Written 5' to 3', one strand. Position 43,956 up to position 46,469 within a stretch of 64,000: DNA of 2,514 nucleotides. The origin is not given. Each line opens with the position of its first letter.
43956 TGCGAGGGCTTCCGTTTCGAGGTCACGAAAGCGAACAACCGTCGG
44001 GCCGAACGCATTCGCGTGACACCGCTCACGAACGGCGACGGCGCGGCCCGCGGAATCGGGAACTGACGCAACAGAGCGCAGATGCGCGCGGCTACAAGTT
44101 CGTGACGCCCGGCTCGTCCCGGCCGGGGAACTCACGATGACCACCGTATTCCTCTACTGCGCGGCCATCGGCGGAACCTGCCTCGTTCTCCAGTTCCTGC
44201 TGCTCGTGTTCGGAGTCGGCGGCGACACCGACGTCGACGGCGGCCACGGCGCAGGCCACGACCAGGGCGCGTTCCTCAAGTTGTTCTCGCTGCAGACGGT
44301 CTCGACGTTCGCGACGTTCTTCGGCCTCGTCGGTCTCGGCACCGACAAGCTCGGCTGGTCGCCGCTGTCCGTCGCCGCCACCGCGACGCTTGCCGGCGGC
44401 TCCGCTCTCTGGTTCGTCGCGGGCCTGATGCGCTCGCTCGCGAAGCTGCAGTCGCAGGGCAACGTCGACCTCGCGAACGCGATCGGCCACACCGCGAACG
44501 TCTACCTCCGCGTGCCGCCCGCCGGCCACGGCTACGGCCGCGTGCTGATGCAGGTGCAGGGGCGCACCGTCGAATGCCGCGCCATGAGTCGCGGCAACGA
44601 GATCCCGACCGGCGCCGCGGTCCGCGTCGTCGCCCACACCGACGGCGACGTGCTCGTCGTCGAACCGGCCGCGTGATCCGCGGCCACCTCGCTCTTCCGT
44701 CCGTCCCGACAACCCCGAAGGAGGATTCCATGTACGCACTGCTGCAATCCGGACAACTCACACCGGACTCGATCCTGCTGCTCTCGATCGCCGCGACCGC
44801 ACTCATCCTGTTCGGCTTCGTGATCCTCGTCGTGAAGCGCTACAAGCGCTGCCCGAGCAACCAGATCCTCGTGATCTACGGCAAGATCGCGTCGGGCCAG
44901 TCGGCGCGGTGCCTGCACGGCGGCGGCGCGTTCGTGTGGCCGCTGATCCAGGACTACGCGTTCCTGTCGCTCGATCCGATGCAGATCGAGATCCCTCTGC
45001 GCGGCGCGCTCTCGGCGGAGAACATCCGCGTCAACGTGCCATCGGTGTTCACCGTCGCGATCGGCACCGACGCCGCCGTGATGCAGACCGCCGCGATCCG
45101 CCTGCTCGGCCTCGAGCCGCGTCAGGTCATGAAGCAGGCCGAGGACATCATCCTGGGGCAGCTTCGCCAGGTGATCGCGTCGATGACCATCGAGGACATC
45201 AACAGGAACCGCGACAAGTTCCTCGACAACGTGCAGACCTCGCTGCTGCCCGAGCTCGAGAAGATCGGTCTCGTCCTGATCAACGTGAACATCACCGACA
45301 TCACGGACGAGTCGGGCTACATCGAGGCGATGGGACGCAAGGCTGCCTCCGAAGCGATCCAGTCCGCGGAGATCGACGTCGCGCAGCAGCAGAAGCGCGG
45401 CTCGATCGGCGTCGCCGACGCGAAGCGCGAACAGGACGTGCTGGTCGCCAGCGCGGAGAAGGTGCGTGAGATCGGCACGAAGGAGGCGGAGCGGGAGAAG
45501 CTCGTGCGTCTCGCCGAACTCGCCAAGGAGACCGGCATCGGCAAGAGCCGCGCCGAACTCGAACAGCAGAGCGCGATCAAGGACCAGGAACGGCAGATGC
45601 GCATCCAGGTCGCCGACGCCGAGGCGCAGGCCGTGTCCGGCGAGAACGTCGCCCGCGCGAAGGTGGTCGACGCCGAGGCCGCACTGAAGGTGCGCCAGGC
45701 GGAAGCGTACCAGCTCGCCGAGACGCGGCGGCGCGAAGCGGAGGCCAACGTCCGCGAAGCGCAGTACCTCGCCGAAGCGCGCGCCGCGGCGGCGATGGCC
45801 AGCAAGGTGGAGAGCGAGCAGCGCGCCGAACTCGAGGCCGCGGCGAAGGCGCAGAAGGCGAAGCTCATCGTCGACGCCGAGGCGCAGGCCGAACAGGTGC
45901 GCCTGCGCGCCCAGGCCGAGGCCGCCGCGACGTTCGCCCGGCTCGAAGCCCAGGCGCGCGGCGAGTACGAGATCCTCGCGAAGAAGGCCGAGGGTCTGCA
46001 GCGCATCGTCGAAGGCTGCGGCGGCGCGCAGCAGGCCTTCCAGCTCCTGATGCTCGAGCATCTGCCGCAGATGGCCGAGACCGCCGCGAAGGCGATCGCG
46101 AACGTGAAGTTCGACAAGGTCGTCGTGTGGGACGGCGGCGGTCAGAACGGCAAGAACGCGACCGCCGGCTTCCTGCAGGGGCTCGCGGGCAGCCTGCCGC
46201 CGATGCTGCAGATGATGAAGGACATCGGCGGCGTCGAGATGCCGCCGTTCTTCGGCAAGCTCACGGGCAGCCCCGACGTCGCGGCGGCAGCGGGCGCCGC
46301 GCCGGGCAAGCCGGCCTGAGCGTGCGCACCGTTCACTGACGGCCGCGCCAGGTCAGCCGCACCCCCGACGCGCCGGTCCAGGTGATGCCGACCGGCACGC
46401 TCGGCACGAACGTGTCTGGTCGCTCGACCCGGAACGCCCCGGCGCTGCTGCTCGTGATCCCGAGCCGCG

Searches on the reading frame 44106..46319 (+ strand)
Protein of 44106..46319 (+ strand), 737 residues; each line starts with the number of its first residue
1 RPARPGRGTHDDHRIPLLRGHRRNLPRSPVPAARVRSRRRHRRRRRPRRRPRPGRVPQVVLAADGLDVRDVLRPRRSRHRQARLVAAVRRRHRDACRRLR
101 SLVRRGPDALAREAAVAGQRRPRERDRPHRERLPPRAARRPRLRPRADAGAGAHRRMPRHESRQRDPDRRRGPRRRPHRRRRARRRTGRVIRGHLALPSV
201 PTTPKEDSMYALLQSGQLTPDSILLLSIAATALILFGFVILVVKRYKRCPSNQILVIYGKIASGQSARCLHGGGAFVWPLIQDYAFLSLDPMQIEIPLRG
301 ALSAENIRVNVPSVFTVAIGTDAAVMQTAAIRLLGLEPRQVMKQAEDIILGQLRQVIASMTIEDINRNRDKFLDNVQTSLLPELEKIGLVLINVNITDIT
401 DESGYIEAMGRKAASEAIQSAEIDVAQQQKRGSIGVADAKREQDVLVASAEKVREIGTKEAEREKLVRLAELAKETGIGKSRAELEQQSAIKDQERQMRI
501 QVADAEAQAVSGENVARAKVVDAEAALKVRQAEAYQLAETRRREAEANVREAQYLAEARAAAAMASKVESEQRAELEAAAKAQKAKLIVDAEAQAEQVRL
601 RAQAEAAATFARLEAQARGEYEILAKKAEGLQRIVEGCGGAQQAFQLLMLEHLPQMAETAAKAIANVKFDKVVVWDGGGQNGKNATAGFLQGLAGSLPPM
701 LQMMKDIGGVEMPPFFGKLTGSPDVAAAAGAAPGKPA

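Call 77: search_protein_families(library=pfam, proteins=[window:44106-46319:+], max_evalue=0.001)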
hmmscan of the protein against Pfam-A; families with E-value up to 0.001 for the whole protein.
window:44106-46319:+ (737 aa): 1 family
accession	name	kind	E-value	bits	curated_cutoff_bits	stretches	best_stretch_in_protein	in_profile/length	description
PF01145.31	Band_7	-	6.6e-31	108.2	23.6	1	250-430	4-176/176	SPFH domain / Band 7 family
